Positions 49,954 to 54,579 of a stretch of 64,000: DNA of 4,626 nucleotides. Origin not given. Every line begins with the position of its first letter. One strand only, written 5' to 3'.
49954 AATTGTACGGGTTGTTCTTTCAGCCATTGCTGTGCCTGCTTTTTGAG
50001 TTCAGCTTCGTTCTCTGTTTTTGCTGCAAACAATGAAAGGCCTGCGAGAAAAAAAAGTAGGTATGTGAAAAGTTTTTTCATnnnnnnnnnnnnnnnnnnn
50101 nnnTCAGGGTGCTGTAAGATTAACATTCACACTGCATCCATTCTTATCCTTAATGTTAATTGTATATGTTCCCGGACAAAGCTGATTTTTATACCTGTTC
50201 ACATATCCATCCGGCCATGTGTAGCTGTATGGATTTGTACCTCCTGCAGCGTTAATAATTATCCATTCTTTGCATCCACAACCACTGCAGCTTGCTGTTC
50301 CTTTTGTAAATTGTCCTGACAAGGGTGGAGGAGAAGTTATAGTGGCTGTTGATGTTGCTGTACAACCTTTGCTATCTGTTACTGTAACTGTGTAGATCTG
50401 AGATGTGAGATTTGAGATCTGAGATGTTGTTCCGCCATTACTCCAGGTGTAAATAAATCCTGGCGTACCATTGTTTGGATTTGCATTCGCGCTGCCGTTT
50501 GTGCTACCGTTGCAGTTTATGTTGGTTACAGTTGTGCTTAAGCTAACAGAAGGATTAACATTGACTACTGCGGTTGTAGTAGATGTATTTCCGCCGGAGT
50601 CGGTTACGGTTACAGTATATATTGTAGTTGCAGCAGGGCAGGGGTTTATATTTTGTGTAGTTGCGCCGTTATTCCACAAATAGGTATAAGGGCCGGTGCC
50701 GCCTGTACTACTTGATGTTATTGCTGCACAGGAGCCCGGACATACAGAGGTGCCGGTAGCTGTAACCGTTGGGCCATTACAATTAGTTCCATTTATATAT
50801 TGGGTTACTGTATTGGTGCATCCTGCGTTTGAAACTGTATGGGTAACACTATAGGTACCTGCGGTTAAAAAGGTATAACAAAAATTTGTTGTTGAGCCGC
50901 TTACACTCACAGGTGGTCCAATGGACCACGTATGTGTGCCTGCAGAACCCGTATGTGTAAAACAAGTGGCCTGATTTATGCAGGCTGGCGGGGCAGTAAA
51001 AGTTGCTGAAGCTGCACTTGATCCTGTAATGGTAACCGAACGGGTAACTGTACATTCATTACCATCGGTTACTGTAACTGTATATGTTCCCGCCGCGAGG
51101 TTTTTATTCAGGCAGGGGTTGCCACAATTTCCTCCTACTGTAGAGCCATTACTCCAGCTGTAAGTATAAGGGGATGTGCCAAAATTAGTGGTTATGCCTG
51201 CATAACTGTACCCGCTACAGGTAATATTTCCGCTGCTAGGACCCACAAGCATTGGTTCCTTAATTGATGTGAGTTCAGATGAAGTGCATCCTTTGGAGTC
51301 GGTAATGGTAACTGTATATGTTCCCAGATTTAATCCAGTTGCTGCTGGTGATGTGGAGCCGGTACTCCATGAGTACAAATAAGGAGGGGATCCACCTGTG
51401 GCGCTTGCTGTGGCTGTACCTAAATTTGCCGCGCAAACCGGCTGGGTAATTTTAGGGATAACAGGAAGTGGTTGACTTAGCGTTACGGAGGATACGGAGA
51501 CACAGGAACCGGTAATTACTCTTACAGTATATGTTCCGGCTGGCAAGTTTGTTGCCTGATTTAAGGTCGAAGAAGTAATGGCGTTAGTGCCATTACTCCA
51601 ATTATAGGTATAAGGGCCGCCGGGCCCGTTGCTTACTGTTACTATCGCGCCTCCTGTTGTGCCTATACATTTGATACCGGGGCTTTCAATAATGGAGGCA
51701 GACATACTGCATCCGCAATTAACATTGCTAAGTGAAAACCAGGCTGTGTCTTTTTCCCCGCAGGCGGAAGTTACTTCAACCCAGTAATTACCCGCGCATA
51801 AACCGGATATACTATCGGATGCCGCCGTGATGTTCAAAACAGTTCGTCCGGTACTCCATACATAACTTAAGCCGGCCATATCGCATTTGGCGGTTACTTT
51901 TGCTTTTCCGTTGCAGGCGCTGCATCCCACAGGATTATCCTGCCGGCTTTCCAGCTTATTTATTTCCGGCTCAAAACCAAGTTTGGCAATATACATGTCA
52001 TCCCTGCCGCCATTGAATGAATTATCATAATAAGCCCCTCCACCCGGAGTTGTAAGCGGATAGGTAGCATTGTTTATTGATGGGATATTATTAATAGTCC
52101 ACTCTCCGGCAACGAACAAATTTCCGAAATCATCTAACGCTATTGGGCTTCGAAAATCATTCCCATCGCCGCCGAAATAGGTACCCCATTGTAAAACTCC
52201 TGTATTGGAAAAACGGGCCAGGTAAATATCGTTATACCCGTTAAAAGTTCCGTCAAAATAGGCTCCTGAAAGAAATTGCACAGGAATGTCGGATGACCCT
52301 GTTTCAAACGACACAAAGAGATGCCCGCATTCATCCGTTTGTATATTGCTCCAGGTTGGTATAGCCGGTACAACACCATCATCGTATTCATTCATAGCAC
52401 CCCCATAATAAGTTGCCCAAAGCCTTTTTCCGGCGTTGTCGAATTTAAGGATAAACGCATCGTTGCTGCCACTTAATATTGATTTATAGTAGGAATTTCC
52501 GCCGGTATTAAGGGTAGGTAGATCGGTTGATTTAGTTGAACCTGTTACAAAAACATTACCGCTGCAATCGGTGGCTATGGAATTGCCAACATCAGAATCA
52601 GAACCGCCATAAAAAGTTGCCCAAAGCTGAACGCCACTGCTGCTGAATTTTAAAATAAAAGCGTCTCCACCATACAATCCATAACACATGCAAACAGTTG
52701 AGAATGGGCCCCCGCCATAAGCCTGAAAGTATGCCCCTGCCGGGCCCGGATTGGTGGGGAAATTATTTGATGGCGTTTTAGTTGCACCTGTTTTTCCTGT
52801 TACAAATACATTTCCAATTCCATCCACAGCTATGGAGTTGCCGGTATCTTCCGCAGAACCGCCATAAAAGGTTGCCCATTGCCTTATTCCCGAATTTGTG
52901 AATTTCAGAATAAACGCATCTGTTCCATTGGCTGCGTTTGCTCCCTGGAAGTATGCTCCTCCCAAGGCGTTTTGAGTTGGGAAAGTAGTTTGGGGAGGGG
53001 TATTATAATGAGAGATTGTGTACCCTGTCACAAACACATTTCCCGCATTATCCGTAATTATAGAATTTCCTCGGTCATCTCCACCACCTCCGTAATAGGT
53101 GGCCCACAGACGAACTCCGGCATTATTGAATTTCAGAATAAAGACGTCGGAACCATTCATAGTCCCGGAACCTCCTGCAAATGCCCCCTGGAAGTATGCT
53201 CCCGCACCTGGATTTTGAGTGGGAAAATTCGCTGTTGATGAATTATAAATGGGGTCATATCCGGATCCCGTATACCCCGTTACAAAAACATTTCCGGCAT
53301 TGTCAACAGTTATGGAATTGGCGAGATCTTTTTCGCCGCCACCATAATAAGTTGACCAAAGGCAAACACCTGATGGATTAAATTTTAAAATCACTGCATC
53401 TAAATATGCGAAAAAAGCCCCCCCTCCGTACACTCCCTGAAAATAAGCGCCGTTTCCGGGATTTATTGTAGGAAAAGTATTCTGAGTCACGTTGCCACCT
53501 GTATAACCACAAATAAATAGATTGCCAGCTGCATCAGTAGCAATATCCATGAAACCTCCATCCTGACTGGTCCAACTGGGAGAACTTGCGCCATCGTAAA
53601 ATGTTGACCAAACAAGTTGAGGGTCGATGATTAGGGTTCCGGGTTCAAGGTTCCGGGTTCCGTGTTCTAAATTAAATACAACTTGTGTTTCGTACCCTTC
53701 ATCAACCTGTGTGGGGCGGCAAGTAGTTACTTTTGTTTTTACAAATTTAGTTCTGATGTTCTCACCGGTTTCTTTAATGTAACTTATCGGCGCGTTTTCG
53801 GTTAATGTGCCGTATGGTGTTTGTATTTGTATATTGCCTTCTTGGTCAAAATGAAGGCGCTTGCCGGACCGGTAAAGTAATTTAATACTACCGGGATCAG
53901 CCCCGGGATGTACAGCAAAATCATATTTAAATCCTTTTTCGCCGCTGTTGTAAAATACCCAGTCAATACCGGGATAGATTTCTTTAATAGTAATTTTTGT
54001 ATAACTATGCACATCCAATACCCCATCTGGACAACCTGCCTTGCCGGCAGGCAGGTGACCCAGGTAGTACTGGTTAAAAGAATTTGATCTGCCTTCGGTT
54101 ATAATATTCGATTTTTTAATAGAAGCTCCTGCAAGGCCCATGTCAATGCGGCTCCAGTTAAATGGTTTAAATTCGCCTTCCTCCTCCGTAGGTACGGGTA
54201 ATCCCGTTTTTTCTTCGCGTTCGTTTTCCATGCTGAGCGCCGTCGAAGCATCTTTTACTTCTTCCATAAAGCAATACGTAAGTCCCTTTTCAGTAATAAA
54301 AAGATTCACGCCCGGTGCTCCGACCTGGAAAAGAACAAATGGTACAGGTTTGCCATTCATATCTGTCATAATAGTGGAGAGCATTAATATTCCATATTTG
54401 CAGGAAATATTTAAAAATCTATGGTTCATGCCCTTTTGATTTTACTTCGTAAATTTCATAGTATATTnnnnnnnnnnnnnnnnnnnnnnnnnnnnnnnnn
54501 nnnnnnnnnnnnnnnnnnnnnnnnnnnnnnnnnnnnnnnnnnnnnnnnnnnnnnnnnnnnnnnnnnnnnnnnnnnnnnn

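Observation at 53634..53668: Two unrelated 5 x 7-nt heptamer arrays occupy the same linker site in paralogs B and C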

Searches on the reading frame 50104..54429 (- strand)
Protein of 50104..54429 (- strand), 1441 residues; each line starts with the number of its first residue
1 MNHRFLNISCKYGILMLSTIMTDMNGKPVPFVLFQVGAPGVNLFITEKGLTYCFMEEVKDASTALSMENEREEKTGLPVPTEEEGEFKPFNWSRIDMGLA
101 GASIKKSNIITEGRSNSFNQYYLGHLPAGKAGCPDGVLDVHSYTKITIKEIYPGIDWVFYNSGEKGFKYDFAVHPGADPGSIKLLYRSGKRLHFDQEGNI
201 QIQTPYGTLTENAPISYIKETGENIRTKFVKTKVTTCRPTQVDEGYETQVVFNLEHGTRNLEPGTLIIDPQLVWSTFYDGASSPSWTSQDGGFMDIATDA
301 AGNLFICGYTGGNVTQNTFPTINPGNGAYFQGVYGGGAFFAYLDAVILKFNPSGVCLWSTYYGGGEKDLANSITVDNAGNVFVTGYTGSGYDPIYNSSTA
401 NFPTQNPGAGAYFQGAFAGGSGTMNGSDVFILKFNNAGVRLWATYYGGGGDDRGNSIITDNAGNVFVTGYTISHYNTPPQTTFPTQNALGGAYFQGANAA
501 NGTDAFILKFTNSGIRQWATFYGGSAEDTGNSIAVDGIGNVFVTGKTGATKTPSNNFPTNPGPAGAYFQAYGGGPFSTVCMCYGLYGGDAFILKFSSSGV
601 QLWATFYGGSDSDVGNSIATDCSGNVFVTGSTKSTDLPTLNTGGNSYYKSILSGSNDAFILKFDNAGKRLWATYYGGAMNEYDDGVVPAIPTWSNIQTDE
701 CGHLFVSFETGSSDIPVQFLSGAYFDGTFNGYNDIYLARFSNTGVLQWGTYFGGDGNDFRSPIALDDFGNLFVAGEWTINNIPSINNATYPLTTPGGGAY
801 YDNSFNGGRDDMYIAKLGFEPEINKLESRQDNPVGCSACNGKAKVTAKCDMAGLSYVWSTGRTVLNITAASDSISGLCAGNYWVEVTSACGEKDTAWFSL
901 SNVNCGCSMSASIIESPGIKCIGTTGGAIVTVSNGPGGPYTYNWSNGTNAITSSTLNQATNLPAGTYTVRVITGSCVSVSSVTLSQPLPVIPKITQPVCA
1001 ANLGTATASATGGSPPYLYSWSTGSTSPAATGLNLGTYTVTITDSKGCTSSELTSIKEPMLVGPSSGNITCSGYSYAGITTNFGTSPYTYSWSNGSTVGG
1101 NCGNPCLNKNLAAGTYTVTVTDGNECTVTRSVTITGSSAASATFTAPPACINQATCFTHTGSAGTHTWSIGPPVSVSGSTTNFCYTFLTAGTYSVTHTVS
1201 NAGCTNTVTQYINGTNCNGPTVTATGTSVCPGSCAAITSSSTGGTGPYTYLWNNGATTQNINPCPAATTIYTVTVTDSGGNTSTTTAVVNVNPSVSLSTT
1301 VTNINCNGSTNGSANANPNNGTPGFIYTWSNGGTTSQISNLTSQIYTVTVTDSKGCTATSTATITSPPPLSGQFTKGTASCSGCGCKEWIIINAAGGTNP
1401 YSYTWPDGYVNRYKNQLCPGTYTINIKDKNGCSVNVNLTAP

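Call 9: search_protein_families(library=pfam, proteins=[window:50104-54429:-])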
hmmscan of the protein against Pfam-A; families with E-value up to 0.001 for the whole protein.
window:50104-54429:- (1441 aa): 3 families
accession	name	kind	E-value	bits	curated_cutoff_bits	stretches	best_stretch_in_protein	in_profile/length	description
PF25778.1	DUF7948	-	6.8e-38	131.3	27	1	32-270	12-213/214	Domain of unknown function (DUF7948)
PF06739.17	SBBP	-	1.6e-32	111.6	20.5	4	358-391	2-37/38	Beta-propeller repeat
PF13573.12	SprB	-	1.7e-19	69.6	28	3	994-1026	4-37/37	SprB repeat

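Call 22: find_encoding_contigs(protein=window:50104-54429:-, flank=10000, max_places=6)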
Protein window:50104-54429:- (1441 aa): no gene with exactly this product is on record in the collection.
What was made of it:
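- Tried and rejected: Looking up gene C by exact sequence found nothing (call 22).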

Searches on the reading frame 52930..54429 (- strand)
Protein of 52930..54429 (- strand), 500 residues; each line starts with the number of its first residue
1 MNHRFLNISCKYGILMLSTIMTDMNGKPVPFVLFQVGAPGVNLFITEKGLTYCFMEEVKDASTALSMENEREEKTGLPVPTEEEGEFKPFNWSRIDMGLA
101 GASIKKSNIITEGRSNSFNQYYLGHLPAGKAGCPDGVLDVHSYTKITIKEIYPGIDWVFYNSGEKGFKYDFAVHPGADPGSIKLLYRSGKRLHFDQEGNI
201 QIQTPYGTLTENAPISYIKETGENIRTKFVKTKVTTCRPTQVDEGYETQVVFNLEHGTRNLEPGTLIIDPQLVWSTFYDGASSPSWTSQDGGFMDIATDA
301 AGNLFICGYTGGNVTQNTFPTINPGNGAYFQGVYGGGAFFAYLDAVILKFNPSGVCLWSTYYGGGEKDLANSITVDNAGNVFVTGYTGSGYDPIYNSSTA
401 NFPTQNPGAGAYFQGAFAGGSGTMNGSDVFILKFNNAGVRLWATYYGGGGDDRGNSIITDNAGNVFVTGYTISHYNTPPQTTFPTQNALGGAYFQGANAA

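Call 27: find_related_loci(query=A3, collection=genome_contigs, flank=10000)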
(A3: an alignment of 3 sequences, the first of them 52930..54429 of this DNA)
Query A3 (500 aa) in genome_contigs; peptide patterns used: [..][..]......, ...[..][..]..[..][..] (x = any residue, [..] = any of these).
66 stretches matched a pattern; 7 encode a relative of the query (tblastn E <= 1e-3); 7 distinct loci.
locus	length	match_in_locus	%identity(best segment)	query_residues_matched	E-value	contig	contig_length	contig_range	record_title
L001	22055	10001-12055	46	21-500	2e-111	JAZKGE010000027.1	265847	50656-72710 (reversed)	MAG: Bacteroidota bacterium isolate DC_RB_04_SPN110320-bin030 DCRB04SPN_B030_0_000000000027, whole genome shotgun sequen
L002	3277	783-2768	43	21-498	3e-108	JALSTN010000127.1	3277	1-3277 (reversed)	MAG: Saprospiraceae bacterium isolate 356-308_metabat2_scaf2bin.109 356-308_scaffold_24216_c1, whole genome shotgun sequ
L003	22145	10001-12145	42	21-498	5e-101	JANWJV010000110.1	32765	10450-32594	MAG: Bacteroidia bacterium isolate CRAIB_MAG76 c_000000062800, whole genome shotgun sequence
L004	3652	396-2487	45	21-499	5e-98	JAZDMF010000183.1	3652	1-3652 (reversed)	MAG: Bacteroidota bacterium isolate MEGAHIT-group-0.638 k141_1547286, whole genome shotgun sequence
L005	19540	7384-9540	43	21-497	2e-95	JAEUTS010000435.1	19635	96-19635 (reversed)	MAG: Bacteroidia bacterium isolate new MAG-335 k141_1370611, whole genome shotgun sequence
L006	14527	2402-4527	48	21-500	1e-79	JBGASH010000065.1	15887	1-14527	MAG: Bacteroidia bacterium isolate MAG_MBR_H10.107 MBRH10-107_opera_contig_13432, whole genome shotgun sequence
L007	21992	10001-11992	31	32-499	2e-50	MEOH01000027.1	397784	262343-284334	MAG: Bacteroidetes bacterium GWF2_38_335 gwf2_scaffold_8, whole genome shotgun sequence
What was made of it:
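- Tried and rejected: The genome of the window is not in the genome collection, and the best hit to these genes is 48% identical (call 27).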

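Call 37: find_related_loci(query=A4, collection=metagenome_contigs, flank=6000)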
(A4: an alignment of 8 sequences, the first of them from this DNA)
Query A4 (435 aa) in metagenome_contigs; peptide patterns used: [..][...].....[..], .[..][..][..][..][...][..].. (x = any residue, [..] = any of these).
600 stretches matched a pattern (row limit reached: there are more); 68 encode a relative of the query (tblastn E <= 1e-3); 66 distinct loci.
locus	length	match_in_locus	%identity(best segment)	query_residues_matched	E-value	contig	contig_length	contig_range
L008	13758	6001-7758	49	1-435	1e-113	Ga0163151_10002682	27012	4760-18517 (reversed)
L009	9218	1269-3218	43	1-435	5e-100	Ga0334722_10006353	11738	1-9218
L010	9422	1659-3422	45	1-435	4e-99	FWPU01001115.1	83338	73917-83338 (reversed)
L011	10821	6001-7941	43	1-435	7e-99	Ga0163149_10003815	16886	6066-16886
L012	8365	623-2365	45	1-435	2e-94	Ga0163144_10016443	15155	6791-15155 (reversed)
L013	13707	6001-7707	43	2-435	3e-93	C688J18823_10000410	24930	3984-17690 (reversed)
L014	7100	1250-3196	42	1-435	1e-93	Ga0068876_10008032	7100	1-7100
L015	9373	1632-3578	43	1-435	2e-93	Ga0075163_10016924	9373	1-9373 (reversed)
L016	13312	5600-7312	42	1-435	7e-93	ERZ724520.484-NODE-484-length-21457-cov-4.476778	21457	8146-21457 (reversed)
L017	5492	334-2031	41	1-435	1e-89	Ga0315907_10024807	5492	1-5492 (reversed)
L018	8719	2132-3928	42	1-435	2e-89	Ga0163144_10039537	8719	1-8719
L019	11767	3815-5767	43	2-435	1e-86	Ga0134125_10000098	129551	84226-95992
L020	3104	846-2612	42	1-435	5e-86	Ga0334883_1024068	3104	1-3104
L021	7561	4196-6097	40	2-435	1e-84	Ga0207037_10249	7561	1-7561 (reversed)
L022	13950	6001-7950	40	2-435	3e-83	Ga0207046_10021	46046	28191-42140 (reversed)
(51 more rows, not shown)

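Call 63: predict_structure(alignment_id=A5)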
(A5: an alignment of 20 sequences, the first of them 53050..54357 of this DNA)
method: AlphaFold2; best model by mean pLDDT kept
length: 436 residues; sequences in the alignment: 20
mean_pLDDT: 71.9   pTM: 0.51
mean pLDDT of the five models: 71.9, 70.1, 69.2, 68.8, 66.7
residues with pLDDT >= 90: 67; 70-90: 185; 50-70: 130; < 50: 54
segments of 3 or more residues with pLDDT < 50: 1-3, 59-62, 100-107, 216-218, 249-262, 304-314, 393-399
pLDDT, mean of each block of 10 residues (from residue 1): 56 70 83 62 61 54 62 89 86 64 46 70 92 82 84 91 87 84 79 86 86 61 89 68 72 40 62 90 73 54 47 56 82 73 83 93 66 58 58 48 81 84 72 89
secondary structure, 60 per line:
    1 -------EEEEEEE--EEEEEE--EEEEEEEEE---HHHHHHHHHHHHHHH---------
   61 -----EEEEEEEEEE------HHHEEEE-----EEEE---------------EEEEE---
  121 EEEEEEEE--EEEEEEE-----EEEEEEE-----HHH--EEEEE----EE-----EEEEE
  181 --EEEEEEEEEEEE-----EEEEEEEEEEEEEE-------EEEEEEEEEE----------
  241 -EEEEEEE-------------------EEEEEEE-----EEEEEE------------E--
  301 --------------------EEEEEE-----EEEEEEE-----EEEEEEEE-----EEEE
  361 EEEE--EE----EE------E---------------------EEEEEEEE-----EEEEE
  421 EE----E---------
elements in order: E8-14 E17-22 E25-33 H37-51 E66-75 E85-88 E94-97 E113-117 E121-128 E131-137 E143-149 E160-164 E176-180 E183-194 E200-213 E221-230 E242-248 E268-274 E280-285 E321-326 E332-338 E344-351 E357-364 E403-410 E416-422
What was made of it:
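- Loop location: AF2 places the stretch between two strands (call 63).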

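Call 95: fold_search(model_id=the predicted structure, library=pdb)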
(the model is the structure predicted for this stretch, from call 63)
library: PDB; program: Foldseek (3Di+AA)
matches with E <= 10: 556; with E <= 0.001: 5
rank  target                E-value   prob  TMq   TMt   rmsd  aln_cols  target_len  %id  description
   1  7roo                  1.3e-07  1.00  0.24  0.17  16.7       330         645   15  Crystal structure of Friedel-Crafts alkylating enzyme CylK from Cylindospermum licheniforme with bromide (released 2022-03-23)
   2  7ron                  2.1e-07  1.00  0.23  0.16  15.6       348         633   14  Crystal structure of the Friedel-Crafts alkylating enzyme CylK from Cylindospermum licheniforme (released 2022-03-23)
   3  7fh8                  2.2e-07  1.00  0.24  0.16  17.9       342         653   15  Friedel-Crafts alkylation enzyme CylK mutant H391A (released 2022-02-16)
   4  7fh6                  4.3e-07  1.00  0.24  0.16  17.6       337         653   15  Friedel-Crafts alkylation enzyme CylK (released 2022-02-16)
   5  7fh7                  6.5e-07  1.00  0.24  0.16  18.2       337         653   15  Friedel-Crafts alkylation enzyme CylK mutant Y37F (released 2022-02-16)
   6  8r75_B                1.3e-02  0.96  0.18  0.13   6.5       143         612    8  Polysaccharide lyase BtPL33HA (BT4410) Apo form 1 (released 2024-12-04)
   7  8r70_B                1.5e-02  0.95  0.18  0.13   6.4       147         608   10  Polysaccharide lyase BtPL33HA (BT4410) Y291A with HA dp4 (released 2024-12-04)
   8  8r70_A                1.6e-02  0.97  0.17  0.13   6.7       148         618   10  Polysaccharide lyase BtPL33HA (BT4410) Y291A with HA dp4 (released 2024-12-04)
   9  3ott_A                1.9e-02  0.11  0.11  0.07  21.9       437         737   11  Crystal Structure of the extracellular domain of the putative one component system BT4673 from B. thetaiotaomicron (released 2011-08-10)
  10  8r73                  2.0e-02  0.97  0.19  0.14   5.1       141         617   11  Polysaccharide lyase BcPL33HA (BcellWH2_04512) Apo form (released 2024-12-04)
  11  8r71_B                2.0e-02  0.91  0.18  0.14   6.2       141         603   10  Polysaccharide lyase BtPL33HA (BT4410) Y291A with HAdp4 collected at 1.22 A (released 2024-12-04)
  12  8r71_A                2.4e-02  0.90  0.18  0.13   6.3       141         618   10  Polysaccharide lyase BtPL33HA (BT4410) Y291A with HAdp4 collected at 1.22 A (released 2024-12-04)
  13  8bai_B                2.4e-02  0.33  0.13  0.18  20.3       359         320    9  The surface-exposed lipo-protein of BtuG2 in complex with cyanocobalamin. (released 2023-10-25)
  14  8r6z_B                2.8e-02  0.85  0.17  0.13   6.6       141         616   10  Polysaccharide lyase BtPL33HA (BT4410) Apo form 2 (released 2024-12-04)
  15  8r72_B                2.9e-02  0.93  0.18  0.14   5.9       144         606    9  Polysaccharide lyase BtPL33HA (BT4410) Y291A with HA dp4 collected at 1.33 A (released 2024-12-04)
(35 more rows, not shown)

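Call 97: search_protein_representatives(alignment_id=A5)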
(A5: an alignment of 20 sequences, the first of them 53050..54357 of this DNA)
Query: 20 sequences, 426 profile positions. Proteins with E-value up to 0.001 (for the whole library): 157765; up to 1e-10: 108094; up to 1e-30: 49731. The best 150 are listed.
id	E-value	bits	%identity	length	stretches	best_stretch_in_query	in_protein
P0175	0.0e+00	1304.5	-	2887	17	96-415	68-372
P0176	0.0e+00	1294.8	-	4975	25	269-417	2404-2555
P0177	0.0e+00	1181.7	-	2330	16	21-418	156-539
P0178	0.0e+00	1158.9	-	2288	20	15-424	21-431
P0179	0.0e+00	1054.0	-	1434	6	5-417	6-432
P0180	0.0e+00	1043.7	-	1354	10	6-424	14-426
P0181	2.3e-297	1001.8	-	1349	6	2-424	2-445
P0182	5.2e-295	994.0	-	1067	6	7-408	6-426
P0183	3.5e-293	988.0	-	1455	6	18-425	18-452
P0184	1.2e-292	986.2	-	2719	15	217-424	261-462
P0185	5.1e-290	977.6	-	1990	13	269-424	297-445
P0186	1.3e-288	972.9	-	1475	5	36-423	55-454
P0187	3.6e-287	968.2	-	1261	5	1-424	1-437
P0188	1.9e-286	965.8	-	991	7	1-424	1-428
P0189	6.1e-286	964.1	-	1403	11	22-423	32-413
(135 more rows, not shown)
